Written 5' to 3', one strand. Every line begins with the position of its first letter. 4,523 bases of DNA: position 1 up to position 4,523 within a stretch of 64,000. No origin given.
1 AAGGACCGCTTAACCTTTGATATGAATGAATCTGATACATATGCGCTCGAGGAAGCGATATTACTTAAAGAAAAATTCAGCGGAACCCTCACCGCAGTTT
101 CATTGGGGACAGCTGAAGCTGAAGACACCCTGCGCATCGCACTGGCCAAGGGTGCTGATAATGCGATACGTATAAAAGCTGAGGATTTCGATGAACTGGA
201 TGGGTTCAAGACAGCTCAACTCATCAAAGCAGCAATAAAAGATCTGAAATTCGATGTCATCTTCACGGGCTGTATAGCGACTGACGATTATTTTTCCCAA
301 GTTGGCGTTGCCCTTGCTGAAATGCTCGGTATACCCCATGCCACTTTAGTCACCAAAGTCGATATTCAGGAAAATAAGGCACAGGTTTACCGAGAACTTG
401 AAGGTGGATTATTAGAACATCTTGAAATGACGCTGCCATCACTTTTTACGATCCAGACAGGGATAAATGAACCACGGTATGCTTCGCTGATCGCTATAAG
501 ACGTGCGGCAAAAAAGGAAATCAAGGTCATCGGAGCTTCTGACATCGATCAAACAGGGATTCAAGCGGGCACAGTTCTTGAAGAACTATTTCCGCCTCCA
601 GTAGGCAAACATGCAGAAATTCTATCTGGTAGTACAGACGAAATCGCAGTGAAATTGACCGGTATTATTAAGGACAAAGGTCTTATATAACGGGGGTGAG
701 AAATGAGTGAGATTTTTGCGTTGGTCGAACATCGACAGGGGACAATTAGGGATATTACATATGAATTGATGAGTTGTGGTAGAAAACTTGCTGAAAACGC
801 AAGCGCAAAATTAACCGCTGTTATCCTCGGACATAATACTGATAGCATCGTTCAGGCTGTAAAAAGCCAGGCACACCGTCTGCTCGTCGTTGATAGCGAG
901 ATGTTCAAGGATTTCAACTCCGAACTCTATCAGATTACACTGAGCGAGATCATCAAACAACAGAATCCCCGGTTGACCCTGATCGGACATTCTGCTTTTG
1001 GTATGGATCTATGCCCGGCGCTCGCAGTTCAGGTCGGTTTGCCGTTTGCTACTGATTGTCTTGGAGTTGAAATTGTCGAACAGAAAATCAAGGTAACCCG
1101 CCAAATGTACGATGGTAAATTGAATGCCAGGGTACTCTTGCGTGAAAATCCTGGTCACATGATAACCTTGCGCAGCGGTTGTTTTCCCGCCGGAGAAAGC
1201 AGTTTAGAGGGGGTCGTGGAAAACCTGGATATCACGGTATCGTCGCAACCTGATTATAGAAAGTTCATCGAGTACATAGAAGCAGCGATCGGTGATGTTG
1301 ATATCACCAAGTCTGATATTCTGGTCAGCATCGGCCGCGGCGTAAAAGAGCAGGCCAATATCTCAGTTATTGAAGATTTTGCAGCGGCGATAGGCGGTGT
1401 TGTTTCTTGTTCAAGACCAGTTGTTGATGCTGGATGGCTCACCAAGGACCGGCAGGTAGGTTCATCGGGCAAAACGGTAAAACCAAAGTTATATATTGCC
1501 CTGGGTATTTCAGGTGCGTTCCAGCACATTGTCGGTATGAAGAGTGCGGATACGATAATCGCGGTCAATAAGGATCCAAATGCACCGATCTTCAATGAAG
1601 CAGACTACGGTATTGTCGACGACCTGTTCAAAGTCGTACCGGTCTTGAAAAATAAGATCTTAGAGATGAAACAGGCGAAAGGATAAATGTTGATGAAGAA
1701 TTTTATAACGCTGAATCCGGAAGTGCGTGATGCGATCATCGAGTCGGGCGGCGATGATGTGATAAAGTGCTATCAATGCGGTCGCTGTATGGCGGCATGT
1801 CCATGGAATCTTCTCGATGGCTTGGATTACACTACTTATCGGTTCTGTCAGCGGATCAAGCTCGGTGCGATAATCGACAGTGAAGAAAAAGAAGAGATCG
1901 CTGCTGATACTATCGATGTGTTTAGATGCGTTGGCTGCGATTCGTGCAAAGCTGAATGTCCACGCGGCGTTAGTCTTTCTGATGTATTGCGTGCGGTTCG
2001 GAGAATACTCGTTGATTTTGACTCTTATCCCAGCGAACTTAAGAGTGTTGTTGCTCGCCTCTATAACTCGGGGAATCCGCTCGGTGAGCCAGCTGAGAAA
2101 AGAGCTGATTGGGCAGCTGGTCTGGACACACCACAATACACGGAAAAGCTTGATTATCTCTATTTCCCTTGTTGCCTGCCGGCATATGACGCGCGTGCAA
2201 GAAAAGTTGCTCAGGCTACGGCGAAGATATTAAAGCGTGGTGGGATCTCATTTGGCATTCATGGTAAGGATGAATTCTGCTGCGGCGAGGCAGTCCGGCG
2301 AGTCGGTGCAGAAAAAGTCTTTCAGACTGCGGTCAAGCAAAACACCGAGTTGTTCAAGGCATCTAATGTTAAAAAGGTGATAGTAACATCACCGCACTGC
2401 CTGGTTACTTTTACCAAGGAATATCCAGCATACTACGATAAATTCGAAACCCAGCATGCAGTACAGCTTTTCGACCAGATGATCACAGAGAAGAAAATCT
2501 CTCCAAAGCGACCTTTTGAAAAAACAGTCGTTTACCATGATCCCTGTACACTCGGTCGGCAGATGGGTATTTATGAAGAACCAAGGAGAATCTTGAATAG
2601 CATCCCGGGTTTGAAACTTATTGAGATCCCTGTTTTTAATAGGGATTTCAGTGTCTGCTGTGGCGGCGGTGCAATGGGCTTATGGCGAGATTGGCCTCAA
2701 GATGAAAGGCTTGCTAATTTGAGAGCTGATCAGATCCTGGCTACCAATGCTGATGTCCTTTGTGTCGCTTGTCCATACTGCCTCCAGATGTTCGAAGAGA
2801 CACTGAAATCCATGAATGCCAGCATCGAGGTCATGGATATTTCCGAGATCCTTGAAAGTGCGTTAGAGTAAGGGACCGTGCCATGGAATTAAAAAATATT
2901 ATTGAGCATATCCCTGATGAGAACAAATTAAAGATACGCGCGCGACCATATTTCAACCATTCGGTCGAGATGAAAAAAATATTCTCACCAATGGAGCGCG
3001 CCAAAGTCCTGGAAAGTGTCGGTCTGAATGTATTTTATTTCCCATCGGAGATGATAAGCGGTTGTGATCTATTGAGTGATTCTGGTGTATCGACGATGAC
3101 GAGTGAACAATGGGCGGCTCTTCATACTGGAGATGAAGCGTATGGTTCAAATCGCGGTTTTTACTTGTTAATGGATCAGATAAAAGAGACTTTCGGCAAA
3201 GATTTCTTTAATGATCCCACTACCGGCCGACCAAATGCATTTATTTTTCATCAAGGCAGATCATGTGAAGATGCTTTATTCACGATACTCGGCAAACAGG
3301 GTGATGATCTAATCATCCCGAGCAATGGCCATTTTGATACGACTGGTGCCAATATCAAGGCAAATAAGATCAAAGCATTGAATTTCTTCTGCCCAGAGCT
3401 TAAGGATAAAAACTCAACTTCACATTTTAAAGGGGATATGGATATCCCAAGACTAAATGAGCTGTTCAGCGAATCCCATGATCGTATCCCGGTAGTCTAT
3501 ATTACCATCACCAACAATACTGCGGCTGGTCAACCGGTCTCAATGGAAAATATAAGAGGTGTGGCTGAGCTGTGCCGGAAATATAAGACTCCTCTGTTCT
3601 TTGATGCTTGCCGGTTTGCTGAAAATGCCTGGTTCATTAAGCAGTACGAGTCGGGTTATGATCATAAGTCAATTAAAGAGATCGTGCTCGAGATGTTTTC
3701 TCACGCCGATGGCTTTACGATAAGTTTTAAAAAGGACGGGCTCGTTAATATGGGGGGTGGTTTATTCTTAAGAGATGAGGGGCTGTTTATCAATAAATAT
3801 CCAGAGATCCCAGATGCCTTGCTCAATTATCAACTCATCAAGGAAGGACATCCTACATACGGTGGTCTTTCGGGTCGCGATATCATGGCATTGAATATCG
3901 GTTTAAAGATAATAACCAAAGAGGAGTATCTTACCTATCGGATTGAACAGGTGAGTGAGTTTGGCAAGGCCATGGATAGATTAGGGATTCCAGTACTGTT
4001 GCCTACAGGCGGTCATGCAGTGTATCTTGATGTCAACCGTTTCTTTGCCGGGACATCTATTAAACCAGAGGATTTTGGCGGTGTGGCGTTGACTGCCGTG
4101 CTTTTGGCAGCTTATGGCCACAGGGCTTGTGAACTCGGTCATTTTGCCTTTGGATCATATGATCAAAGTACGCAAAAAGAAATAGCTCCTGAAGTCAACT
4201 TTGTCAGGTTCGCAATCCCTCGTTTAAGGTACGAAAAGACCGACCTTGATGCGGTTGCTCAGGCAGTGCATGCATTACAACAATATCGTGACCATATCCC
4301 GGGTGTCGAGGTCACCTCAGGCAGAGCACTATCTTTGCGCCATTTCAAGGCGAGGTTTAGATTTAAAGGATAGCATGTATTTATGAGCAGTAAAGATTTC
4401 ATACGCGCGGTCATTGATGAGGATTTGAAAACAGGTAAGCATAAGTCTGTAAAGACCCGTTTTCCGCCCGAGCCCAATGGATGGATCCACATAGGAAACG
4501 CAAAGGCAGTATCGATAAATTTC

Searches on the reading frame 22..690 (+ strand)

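Call 37: search_protein_families(library=pfam, proteins=[window:22-690:+], max_evalue=0.00001)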
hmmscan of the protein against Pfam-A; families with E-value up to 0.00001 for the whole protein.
window:22-690:+ (222 aa): 1 family
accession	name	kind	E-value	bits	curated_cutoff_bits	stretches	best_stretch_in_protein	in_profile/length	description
PF01012.27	ETF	-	2.6e-36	125.5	26.7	1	1-174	13-180/181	Electron transfer flavoprotein domain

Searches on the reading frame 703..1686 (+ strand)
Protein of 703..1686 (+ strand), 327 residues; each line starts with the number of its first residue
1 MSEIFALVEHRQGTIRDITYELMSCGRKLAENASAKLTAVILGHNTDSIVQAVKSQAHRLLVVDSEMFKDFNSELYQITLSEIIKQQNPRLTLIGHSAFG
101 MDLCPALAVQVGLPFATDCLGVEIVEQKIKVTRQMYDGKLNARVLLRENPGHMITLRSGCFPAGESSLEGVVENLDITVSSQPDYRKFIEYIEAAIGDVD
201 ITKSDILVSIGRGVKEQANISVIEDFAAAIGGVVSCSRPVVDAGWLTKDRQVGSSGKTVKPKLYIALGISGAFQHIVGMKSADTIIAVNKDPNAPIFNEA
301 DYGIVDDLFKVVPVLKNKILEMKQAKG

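Call 37: search_protein_families(library=pfam, proteins=[window:703-1686:+], max_evalue=0.00001)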
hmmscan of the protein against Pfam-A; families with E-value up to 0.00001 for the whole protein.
window:703-1686:+ (327 aa): 2 families
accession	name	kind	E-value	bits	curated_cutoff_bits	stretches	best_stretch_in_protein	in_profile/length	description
PF00766.25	ETF_alpha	-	2.3e-34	117.6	27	1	200-280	1-81/81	Electron transfer flavoprotein FAD-binding domain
PF01012.27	ETF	-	7e-32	111.1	26.7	1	5-174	2-175/181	Electron transfer flavoprotein domain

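Call 85: find_encoding_contigs(protein=window:703-1686:+, flank=10000, max_places=3)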
Protein window:703-1686:+ (327 aa): 13 contigs read that carry it; 3 places shown.
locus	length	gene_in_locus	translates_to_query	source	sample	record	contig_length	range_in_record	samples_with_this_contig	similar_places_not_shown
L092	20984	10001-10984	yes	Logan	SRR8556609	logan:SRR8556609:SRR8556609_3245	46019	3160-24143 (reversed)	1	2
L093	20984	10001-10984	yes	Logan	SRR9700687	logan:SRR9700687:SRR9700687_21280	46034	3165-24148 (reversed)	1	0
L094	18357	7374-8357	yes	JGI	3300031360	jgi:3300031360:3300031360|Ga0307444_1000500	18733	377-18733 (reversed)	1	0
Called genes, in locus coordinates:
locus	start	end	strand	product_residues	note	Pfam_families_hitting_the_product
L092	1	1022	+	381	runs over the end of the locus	PF13439:Glyco_transf_4, PF13477:Glyco_trans_4_2 (faint), PF13579:Glyco_trans_4_4, PF20706:GT4-conflict (weak), PF00534:Glycos_transf_1, PF13692:Glyco_trans_1_4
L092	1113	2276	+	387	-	PF01041:DegT_DnrJ_EryC1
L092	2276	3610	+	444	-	PF02397:Bac_transf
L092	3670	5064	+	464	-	PF14052:Caps_assemb_Wzi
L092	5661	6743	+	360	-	PF02771:Acyl-CoA_dh_N, PF00441:Acyl-CoA_dh_1, PF08028:Acyl-CoA_dh_2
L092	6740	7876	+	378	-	PF02771:Acyl-CoA_dh_N, PF02770:Acyl-CoA_dh_M, PF00441:Acyl-CoA_dh_1, PF08028:Acyl-CoA_dh_2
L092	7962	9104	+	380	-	PF02771:Acyl-CoA_dh_N, PF02770:Acyl-CoA_dh_M, PF00441:Acyl-CoA_dh_1, PF08028:Acyl-CoA_dh_2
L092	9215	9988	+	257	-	PF01012:ETF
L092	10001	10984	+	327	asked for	PF01012:ETF, PF00766:ETF_alpha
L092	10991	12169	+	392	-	PF25160:LdpA_Fe-S-bd (weak), PF12838:Fer4_7, PF13183:Fer4_8, PF13187:Fer4_9 (weak), PF13237:Fer4_10, PF13484:Fer4_16 (weak), PF13534:Fer4_17, PF02754:CCG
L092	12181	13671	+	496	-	PF01212:Beta_elim_lyase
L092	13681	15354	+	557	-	PF00749:tRNA-synt_1c, PF03950:tRNA-synt_1c_C, PF20974:tRNA-synt_1c_C2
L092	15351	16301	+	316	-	PF03308:MeaB, PF25199:nSTAND_NTPase5 (faint), PF01935:DUF87 (weak), PF02492:cobW (faint)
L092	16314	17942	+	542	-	PF01642:MM_CoA_mutase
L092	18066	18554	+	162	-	PF02310:B12-binding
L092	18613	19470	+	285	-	PF00753:Lactamase_B, PF12706:Lactamase_B_2 (weak)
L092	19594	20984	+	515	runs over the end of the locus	PF01039:Carboxyl_trans, PF03255:ACCA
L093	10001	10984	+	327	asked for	PF01012:ETF, PF00766:ETF_alpha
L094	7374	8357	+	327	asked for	PF01012:ETF, PF00766:ETF_alpha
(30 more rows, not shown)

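Call 88: search_solved_structures(query=L092:6740-7876:+, max_evalue=1e-70)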
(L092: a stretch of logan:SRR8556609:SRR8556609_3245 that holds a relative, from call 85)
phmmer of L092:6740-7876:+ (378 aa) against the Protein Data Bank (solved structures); distinct sequences matched with E-value up to 1e-70: 35.
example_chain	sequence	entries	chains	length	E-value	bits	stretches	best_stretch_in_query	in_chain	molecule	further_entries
5ol2_C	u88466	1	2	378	3.5e-131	440.8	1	4-376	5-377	Acyl-CoA dehydrogenase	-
4l1f_A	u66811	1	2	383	1.5e-116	392.6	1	3-376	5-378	Acyl-CoA dehydrogenase domain protein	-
5lnx_A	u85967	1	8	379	2.2e-110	372.4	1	7-377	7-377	Acyl-CoA dehydrogenase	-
1jqi_A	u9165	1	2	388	1e-108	366.8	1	3-376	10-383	short chain acyl-CoA dehydrogenase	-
7y0a_A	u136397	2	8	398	1.1e-104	353.7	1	3-376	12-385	Short-chain specific acyl-CoA dehydrogenase, mitochondrial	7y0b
8sgs_A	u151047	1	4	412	1.2e-104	353.5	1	3-376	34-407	Short-chain specific acyl-CoA dehydrogenase, mitochondrial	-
9w60_A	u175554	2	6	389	3e-104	352.2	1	3-375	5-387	Butyryl CoA dehydrogenase apo protein | Butyryl CoA Dehydrogenase with FAD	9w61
2vig_A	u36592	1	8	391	6.6e-104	351.1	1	3-376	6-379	SHORT-CHAIN SPECIFIC ACYL-COA DEHYDROGENASE,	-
1buc_A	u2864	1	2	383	1.4e-100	340.1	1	4-372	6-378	BUTYRYL-COA DEHYDROGENASE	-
1ukw_A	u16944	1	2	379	1.8e-94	320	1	3-377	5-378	acyl-CoA dehydrogenase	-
1ws9_A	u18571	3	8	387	2.9e-94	319.3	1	9-376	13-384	acyl-CoA dehydrogenase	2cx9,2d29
4n5f_A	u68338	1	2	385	1.6e-92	313.6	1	4-374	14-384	Putative acyl-CoA dehydrogenase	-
4m9a_A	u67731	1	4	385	7.7e-92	311.4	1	8-374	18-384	Acyl-CoA dehydrogenase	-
6fah_C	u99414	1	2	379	1.5e-91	310.4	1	1-377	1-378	Caffeyl-CoA reductase-Etf complex subunit CarC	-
4u83_A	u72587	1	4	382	6.5e-90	305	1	1-374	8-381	Acyl-CoA dehydrogenase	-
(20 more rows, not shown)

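Call 89: search_solved_structures(query=L092:7962-9104:+, max_evalue=1e-70)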
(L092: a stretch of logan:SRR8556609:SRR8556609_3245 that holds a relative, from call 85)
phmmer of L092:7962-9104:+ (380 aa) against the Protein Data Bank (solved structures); distinct sequences matched with E-value up to 1e-70: 43.
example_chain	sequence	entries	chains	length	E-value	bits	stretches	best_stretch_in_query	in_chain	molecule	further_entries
5ol2_C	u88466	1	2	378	2.5e-133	447.8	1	8-378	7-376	Acyl-CoA dehydrogenase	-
4l1f_A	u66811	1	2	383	1.8e-122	412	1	1-380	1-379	Acyl-CoA dehydrogenase domain protein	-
9w60_A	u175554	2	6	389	5.7e-121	407.1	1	1-378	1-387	Butyryl CoA dehydrogenase apo protein | Butyryl CoA Dehydrogenase with FAD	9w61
1jqi_A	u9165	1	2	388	6.1e-120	403.7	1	4-380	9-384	short chain acyl-CoA dehydrogenase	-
5lnx_A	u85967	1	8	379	1.4e-119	402.5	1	5-378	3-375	Acyl-CoA dehydrogenase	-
7y0a_A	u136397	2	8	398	2.7e-118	398.3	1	5-380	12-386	Short-chain specific acyl-CoA dehydrogenase, mitochondrial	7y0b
8sgs_A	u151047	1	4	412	3.1e-118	398.1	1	5-380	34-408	Short-chain specific acyl-CoA dehydrogenase, mitochondrial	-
2vig_A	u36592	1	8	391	1.7e-117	395.7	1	5-380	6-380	SHORT-CHAIN SPECIFIC ACYL-COA DEHYDROGENASE,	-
1ukw_A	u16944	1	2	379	8.4e-112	377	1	1-378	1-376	acyl-CoA dehydrogenase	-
4m9a_A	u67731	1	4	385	1.7e-111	376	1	2-378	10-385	Acyl-CoA dehydrogenase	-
4n5f_A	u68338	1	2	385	3e-108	365.3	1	2-378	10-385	Putative acyl-CoA dehydrogenase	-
2dvl_A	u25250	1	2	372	1.2e-106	360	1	5-380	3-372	Acyl-CoA dehydrogenase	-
1buc_A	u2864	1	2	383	3.2e-105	355.3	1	1-377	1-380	BUTYRYL-COA DEHYDROGENASE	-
4u83_A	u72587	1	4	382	2.8e-104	352.2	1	5-377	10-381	Acyl-CoA dehydrogenase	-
7w0j_A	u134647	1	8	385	7.7e-102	344.2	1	2-379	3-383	Acyl-CoA dehydrogenase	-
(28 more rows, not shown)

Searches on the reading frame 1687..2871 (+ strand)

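Call 37: search_protein_families(library=pfam, proteins=[window:1687-2871:+], max_evalue=0.00001)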
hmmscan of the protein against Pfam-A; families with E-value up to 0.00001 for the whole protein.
window:1687-2871:+ (394 aa): 8 families
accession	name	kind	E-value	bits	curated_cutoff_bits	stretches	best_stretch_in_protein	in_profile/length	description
PF02754.22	CCG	-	6.9e-31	106.6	20.6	2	281-369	1-84/85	Cysteine-rich domain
PF13237.11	Fer4_10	-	7.1e-09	35.9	25.5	1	24-92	5-53/53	4Fe-4S dicluster domain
PF12838.12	Fer4_7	-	1.5e-08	35.4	27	1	27-95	1-52/52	4Fe-4S dicluster domain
PF13183.11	Fer4_8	-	2.9e-08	34.6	27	1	26-95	3-68/68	4Fe-4S dicluster domain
PF25160.1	LdpA_Fe-S-bd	-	5.6e-08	32.9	27.6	0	25-47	25-47/49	LdpA Fe-S cluster-binding domain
PF13534.11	Fer4_17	-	7.2e-08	33.3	22.2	1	27-95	1-60/61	4Fe-4S dicluster domain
PF13187.11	Fer4_9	-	1.7e-06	28.4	27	1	27-94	1-50/52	4Fe-4S dicluster domain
PF13484.11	Fer4_16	-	4.6e-06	27.8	30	1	27-93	1-65/66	4Fe-4S double cluster binding domain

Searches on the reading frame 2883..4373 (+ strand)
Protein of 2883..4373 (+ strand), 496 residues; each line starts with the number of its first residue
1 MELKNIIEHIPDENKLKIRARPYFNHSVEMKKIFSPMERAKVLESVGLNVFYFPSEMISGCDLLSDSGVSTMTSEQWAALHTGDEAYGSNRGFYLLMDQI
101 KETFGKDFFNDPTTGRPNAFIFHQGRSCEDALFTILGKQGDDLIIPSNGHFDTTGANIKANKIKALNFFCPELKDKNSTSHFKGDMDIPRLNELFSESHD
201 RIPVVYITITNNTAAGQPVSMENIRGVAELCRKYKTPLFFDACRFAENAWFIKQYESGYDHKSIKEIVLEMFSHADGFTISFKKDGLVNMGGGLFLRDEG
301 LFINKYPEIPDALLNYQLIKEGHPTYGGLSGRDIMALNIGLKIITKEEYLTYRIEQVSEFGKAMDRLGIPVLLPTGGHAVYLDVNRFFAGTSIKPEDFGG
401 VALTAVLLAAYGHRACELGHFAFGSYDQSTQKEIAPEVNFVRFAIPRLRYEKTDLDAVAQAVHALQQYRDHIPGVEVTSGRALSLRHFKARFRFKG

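Call 37: search_protein_families(library=pfam, proteins=[window:2883-4373:+], max_evalue=0.00001)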
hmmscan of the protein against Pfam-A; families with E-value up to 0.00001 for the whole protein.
window:2883-4373:+ (496 aa): 1 family
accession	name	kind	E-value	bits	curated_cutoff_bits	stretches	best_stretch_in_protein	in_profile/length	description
PF01212.27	Beta_elim_lyase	-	9.1e-58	196.3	27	1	62-460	1-287/288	Beta-eliminating lyase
